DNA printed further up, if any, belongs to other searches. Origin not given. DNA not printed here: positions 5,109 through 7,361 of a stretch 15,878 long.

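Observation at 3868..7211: Divergent pair: c-di-GMP-gated GT2 beta-glycan synthase (GT2-PilZ fusion, no BcsB) and a membrane-anchored GH26 hydrolase. This is a candidate uncharacterised exopolysaccharide module.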

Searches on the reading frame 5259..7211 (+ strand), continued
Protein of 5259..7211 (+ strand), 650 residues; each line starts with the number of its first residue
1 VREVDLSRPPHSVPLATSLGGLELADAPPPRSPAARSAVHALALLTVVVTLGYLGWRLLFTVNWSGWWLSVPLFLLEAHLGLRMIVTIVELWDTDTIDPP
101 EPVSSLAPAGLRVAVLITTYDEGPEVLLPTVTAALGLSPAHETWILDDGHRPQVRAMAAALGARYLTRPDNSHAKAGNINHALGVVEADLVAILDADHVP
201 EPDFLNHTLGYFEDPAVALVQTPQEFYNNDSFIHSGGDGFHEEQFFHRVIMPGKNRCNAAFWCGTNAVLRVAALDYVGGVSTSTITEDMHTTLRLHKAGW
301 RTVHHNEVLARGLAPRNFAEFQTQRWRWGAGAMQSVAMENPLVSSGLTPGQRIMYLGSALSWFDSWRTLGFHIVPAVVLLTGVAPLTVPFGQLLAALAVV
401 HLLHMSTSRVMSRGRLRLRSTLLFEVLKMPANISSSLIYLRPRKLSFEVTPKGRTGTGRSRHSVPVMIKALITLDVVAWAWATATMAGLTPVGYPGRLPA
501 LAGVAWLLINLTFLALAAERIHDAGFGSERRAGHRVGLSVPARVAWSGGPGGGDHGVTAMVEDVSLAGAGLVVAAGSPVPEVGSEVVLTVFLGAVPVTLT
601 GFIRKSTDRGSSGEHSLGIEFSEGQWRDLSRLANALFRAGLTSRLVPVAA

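Call 24: find_encoding_contigs(protein=P0006, flank=10000, max_places=3)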
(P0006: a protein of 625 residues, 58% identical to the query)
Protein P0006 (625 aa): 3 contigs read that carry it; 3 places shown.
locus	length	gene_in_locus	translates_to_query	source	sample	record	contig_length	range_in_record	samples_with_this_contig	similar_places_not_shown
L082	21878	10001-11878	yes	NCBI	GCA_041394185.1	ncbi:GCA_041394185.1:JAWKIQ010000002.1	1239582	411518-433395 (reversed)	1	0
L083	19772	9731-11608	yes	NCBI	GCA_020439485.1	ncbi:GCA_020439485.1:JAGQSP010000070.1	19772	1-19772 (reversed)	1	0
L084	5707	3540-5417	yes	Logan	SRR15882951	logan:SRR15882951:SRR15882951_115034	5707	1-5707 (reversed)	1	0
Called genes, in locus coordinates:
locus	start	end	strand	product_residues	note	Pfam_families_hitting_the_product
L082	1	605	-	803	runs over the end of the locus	PF00270:DEAD (weak), PF00271:Helicase_C, PF08482:HrpB_C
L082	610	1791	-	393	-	-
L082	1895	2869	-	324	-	PF03631:Virul_fac_BrkB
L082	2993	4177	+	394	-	PF01406:tRNA-synt_1e, PF00133:tRNA-synt_1 (faint), PF09334:tRNA-synt_1g (faint)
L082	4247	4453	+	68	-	-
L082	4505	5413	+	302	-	PF12705:PDDEXK_1, PF01930:Cas_Cas4 (weak)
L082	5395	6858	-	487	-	PF00773:RNB, PF18614:RNase_II_C_S1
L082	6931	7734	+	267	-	PF01149:Fapy_DNA_glyco, PF06831:H2TH, PF06827:zf-FPG_IleRS (weak)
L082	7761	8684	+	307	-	PF03576:Peptidase_S58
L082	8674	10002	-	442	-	PF02156:Glyco_hydro_26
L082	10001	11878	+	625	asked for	PF00535:Glycos_transf_2, PF13641:Glyco_tranf_2_3, PF13506:Glyco_transf_21, PF13632:Glyco_trans_2_3, PF03552:Cellulose_synt (weak), PF07238:PilZ (weak)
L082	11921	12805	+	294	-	PF13489:Methyltransf_23 (weak), PF13847:Methyltransf_31, PF08241:Methyltransf_11, PF08242:Methyltransf_12 (weak), PF13649:Methyltransf_25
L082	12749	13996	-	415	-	PF13439:Glyco_transf_4, PF13579:Glyco_trans_4_4, PF20706:GT4-conflict, PF00534:Glycos_transf_1, PF13692:Glyco_trans_1_4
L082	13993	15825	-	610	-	PF13522:GATase_6, PF13537:GATase_7, PF00733:Asn_synthase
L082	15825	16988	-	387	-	PF20706:GT4-conflict, PF00534:Glycos_transf_1, PF13692:Glyco_trans_1_4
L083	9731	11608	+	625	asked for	PF00535:Glycos_transf_2, PF13641:Glyco_tranf_2_3, PF13506:Glyco_transf_21, PF13632:Glyco_trans_2_3, PF03552:Cellulose_synt (weak), PF07238:PilZ (weak)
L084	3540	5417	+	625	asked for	PF00535:Glycos_transf_2, PF13641:Glyco_tranf_2_3, PF13506:Glyco_transf_21, PF13632:Glyco_trans_2_3, PF03552:Cellulose_synt (weak), PF07238:PilZ (weak)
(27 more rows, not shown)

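Call 29: search_protein_families(library=pfam, proteins=[L015:5811-7898:+, L015:11249-12139:-, L020:6416-7759:-, L018:10004-11242:-, L014:10057-10305:+, L019:6715-7770:-, L020:10885-12561:-, L043:13240-14538:+, L034:5950-6516:-, L017:12663-13592:-], max_evalue=0.001)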
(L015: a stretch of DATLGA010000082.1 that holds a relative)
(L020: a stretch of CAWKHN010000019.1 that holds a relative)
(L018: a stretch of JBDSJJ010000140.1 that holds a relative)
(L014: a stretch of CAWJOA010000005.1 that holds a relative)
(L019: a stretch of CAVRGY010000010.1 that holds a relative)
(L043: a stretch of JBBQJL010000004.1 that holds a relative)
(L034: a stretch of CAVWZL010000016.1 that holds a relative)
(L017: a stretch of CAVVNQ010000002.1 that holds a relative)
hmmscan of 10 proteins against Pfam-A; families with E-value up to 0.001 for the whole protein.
L015:5811-7898:+ (695 aa): 2 families
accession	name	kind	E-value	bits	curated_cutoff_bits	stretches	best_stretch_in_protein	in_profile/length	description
PF00174.25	Oxidored_molyb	-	1.5e-45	155.3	24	1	422-574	4-169/169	Oxidoreductase molybdopterin binding domain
PF17957.7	Big_7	-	0.00036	21.6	24.1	1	590-662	4-70/70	Bacterial Ig domain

L015:11249-12139:- (296 aa): 2 families
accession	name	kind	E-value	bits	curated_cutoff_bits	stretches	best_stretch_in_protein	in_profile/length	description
PF13472.12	Lipase_GDSL_2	-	3.4e-27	96.5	32.9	1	78-267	1-177/178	GDSL-like Lipase/Acylhydrolase family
PF00657.28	Lipase_GDSL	-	8.6e-17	62.4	23.6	1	77-272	2-207/208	GDSL-like Lipase/Acylhydrolase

L020:6416-7759:- (447 aa): 6 families
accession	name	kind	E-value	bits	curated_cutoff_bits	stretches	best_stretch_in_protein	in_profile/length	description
PF16360.10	GTP-bdg_M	-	2.9e-32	111.5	29.5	1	131-209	1-79/79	GTP-binding GTPase Middle Region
PF13167.11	GTP-bdg_N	-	3.6e-30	104.8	25.4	1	41-129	1-89/89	GTP-binding GTPase N-terminal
PF01926.29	MMR_HSR1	-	9.4e-21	74.5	21.9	1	216-336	1-113/113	50S ribosome-binding GTPase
PF00350.29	Dynamin_N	-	5e-05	23.8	27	1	217-241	1-25/168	Dynamin family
PF19275.4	HflX_C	-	0.00017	22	26.4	1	355-428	11-86/102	HflX C-terminal domain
PF02421.24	FeoB_N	-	0.00025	21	27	1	216-324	2-105/156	Ferrous iron transport protein B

L018:10004-11242:- (412 aa): 0 families

L014:10057-10305:+ (82 aa): 0 families

L019:6715-7770:- (351 aa): 2 families
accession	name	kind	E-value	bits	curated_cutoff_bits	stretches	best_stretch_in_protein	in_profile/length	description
PF01715.23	IPPT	-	1.2e-61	208.9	23.6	1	84-321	1-242/243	IPP transferase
PF01745.22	IPT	-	0.00084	19.2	20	0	47-100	4-52/233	Isopentenyl transferase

L020:10885-12561:- (558 aa): 2 families
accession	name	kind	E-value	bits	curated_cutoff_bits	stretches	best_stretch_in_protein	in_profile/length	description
PF04055.27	Radical_SAM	-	1.3e-26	94.2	29.5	1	219-417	2-166/166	Radical SAM superfamily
PF00919.26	UPF0004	-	2.5e-22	79.1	27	1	53-151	2-97/98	Uncharacterized protein family UPF0004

L043:13240-14538:+ (432 aa): 5 families
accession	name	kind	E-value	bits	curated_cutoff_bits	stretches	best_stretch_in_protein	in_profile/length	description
PF02518.31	HATPase_c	-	1e-23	84.3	26.4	1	322-428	2-109/111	Histidine kinase-, DNA gyrase B-, and HSP90-like ATPase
PF13185.12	GAF_2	-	2.8e-22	79.8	28.6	1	42-181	2-135/136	GAF domain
PF01590.32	GAF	-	3.9e-21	76.4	22.4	1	45-178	3-130/133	GAF domain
PF00512.31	HisKA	-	1.3e-11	44.9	26.9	1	203-273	1-60/66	His Kinase A (phospho-acceptor) domain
PF13492.12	GAF_3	-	1.4e-10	42.1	27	1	45-182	3-128/129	GAF domain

L034:5950-6516:- (188 aa): 0 families

L017:12663-13592:- (309 aa): 1 family
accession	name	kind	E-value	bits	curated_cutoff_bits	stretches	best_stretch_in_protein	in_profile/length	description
PF02811.25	PHP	-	9.2e-06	26.5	26.4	1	22-65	1-46/164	PHP domain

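Call 49: predict_structure(alignment_id=A1)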
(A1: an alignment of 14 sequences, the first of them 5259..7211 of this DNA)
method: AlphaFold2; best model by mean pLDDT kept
length: 650 residues; sequences in the alignment: 14
mean_pLDDT: 75.9   pTM: 0.76
mean pLDDT of the five models: 75.9, 72.0, 71.6, 69.9, 69.5
residues with pLDDT >= 90: 146; 70-90: 326; 50-70: 91; < 50: 87
segments of 3 or more residues with pLDDT < 50: 1-26, 98-101, 224-230, 235-238, 259-263, 306-313, 448-451, 453-459, 525-533, 642-650
pLDDT, mean of each block of 10 residues (from residue 1): 36 33 49 87 95 93 88 91 85 61 59 87 76 86 88 91 90 79 92 78 78 86 50 51 56 52 67 92 74 86 55 61 78 80 82 78 88 91 82 85 88 73 83 86 57 44 85 95 89 78 88 88 53 59 80 79 82 85 90 80 83 79 88 71 39
secondary structure, 60 per line:
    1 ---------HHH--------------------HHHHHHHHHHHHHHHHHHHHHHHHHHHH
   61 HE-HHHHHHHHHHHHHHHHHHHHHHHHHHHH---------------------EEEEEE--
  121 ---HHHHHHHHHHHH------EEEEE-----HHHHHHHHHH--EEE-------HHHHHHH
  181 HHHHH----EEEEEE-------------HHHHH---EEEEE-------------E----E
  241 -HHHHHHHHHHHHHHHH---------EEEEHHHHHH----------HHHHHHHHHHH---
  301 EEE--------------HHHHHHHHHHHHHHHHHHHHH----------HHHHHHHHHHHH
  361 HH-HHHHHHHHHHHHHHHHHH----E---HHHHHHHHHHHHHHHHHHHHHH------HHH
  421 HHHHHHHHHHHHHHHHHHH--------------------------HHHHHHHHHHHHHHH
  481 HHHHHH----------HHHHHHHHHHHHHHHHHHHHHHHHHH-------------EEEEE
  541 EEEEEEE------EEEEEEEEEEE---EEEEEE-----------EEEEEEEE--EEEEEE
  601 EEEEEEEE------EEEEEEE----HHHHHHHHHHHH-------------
elements in order (helices of 4 or more, strands of 3 or more residues): H33-61 H64-91 E113-118 H124-135 E142-146 H152-161 E164-166 H174-185 E190-195 H209-213 E217-221 H242-257 E267-270 H271-276 H287-297 E301-303 H318-338 H349-362 H364-381 H390-411 H418-439 H466-486 H497-522 E536-547 E554-564 E568-573 E585-592 E595-608 E615-621 H626-637

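Call 53: fold_search(model_id=the predicted structure, library=pdb)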
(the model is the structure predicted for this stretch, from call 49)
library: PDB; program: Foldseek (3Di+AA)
matches with E <= 10: 818; with E <= 0.001: 188
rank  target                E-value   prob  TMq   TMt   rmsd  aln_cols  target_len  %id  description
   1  9b8v_E                3.6e-33  1.00  0.73  0.58   5.6       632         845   26  AlphaFold2 informed cryo-EM model of the E. coli cellulose synthase BcsAG3B6 complex (released 2025-02-19)
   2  4p00_A                9.3e-32  1.00  0.72  0.65   6.6       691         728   27  Bacterial Cellulose Synthase in complex with cyclic-di-GMP and UDP (released 2014-04-09)
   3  9fnn_A                9.7e-32  1.00  0.71  0.59   5.7       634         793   25  Cryo-EM structure of the c-di-GMP-saturated 'crown'less Bcs macrocomplex for cellulose secretion in E. coli (released 2024-10-16)
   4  9fp0_A                4.9e-31  1.00  0.65  0.55   6.5       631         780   24  Cryo-EM structure of the 'crown'less Bcs macrocomplex for E. coli cellulose secretion in non-saturating c-di-GMP (loca (released 2024-10-16)
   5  9fmv_A                8.5e-31  1.00  0.64  0.55   6.4       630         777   24  Cryo-EM structure of the c-di-GMP-free synthase:pEtN transferase complex (BcsA-Bct-G3) from the E. coli cellulose secr (released 2024-10-16)
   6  9fmz_A                1.5e-30  1.00  0.71  0.57   6.3       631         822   24  Cryo-EM structure of the c-di-GMP-bound synthase:pEtN transferase complex (BcsA-Bct-G3) from the E. coli cellulose sec (released 2024-10-16)
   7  5ej1_A                1.5e-29  1.00  0.71  0.65   6.9       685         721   27  Pre-translocation state of bacterial cellulose synthase (released 2016-03-30)
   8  4hg6_A                6.5e-28  1.00  0.69  0.61   7.2       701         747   28  Structure of a cellulose synthase - cellulose translocation intermediate (released 2012-12-19)
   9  8vi0_B                1.2e-13  1.00  0.54  0.49   7.6       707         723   14  Cryo EM structure of a soybean CesA6 homotrimer (released 2025-01-15)
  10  8vht_A                1.5e-13  1.00  0.55  0.52   6.8       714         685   14  Cryo EM structure of a soybean CesA3 homotrimer (released 2025-01-15)
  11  8vi0_A                1.8e-13  1.00  0.54  0.49   7.5       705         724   14  Cryo EM structure of a soybean CesA6 homotrimer (released 2025-01-15)
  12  8g2j_I                3.0e-13  1.00  0.54  0.49   8.2       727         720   14  Hybrid aspen cellulose synthase-8 bound to UDP-glucose (released 2023-03-01)
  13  8g2j_D                6.5e-13  1.00  0.55  0.50   7.9       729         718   14  Hybrid aspen cellulose synthase-8 bound to UDP-glucose (released 2023-03-01)
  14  8g2j_C                9.0e-13  1.00  0.54  0.50   8.6       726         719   14  Hybrid aspen cellulose synthase-8 bound to UDP-glucose (released 2023-03-01)
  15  7d5k_A                1.8e-12  1.00  0.57  0.52   8.0       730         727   14  CryoEM structure of cotton cellulose synthase isoform 7 (released 2021-07-28)
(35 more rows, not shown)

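Call 57: search_dna_similar(query=window:5259-7211:+, collection=plasmids, mode=protein, max_rows=40, rows=spread)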
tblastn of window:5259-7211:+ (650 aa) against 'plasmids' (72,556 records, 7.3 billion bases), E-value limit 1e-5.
Records with a match: 579; places in all: 697; records where one place covers at least 80% of the query: 0.
Best place of each record, by identity: <60% 579.
By first word of the organism name: Escherichia 135; Rhizobium 108; Sinorhizobium 96; Agrobacterium 32; Bradyrhizobium 27; Sulfitobacter 16; Ensifer 15; Klebsiella 12; Sphingobium 12; Pantoea 8; and 61 more.
By predicted mobility (MOB-suite, as given by PLSDB): non-mobilizable 311; mobilizable 159; conjugative 109.
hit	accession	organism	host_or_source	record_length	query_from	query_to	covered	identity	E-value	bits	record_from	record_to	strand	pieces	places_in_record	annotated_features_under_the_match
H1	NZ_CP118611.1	Ensifer adhaerens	Pure isolate,Rhizosphere of Cyperus ...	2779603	53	551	77%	31.3%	4e-47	187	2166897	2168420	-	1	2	none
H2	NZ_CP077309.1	Enterobacter hormaechei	-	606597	53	549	76%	28.9%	2e-47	187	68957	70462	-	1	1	bcsA: UDP-forming cellulose synthase catalytic subunit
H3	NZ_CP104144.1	Rhizobium sullae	Sulla coronaria,cell culture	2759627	53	453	62%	33.8%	3e-50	196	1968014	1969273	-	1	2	record has no annotation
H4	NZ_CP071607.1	Rhizobium binae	lentil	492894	53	453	62%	33.0%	3e-44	178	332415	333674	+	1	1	glycosyltransferase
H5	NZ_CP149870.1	Sinorhizobium medicae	Melilotus albus,Cell Culture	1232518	71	455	59%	33.7%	1e-52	203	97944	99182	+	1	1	record has no annotation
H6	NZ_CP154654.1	Alloyangia pacifica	-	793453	101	452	54%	36.0%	5e-53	204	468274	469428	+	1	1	bcsA: UDP-forming cellulose synthase catalytic subunit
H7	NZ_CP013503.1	Rhizobium esperanzae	Phaseolus vulgaris,Whole ...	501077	113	453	52%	36.0%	1e-45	182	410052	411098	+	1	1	glycosyltransferase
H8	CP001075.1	Rhizobium etli CIAT 652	-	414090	113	453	52%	35.7%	8e-45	180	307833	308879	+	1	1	putative cellulose synthase (UDP-forming) protein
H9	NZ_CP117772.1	Nostoc sp. UHCC 0926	whole organism,lichen surface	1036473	53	386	51%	36.3%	4e-47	246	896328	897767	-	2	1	none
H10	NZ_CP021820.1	Sinorhizobium meliloti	Medicago truncatula,Single Cell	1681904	113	456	53%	34.8%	1e-46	185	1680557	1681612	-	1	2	none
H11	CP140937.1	Sinorhizobium meliloti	Medicago lupulina,whole organism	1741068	113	456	53%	34.8%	2e-46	185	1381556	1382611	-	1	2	glycosyltransferase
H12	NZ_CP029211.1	Aquabacterium olei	cell culture,soil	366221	113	453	52%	35.1%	3e-49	193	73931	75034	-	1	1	bcsA: UDP-forming cellulose synthase catalytic subunit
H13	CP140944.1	Sinorhizobium meliloti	Medicago lupulina,whole organism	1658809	113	456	53%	34.6%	2e-46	184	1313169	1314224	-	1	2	glycosyltransferase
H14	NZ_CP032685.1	Rhizobium sp. CCGE531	Phaseolus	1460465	113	455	53%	34.6%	1e-47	188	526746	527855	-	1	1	record has no annotation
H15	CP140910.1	Sinorhizobium medicae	Medicago lupulina,whole organism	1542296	113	456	53%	34.3%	2e-45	182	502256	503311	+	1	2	glycosyltransferase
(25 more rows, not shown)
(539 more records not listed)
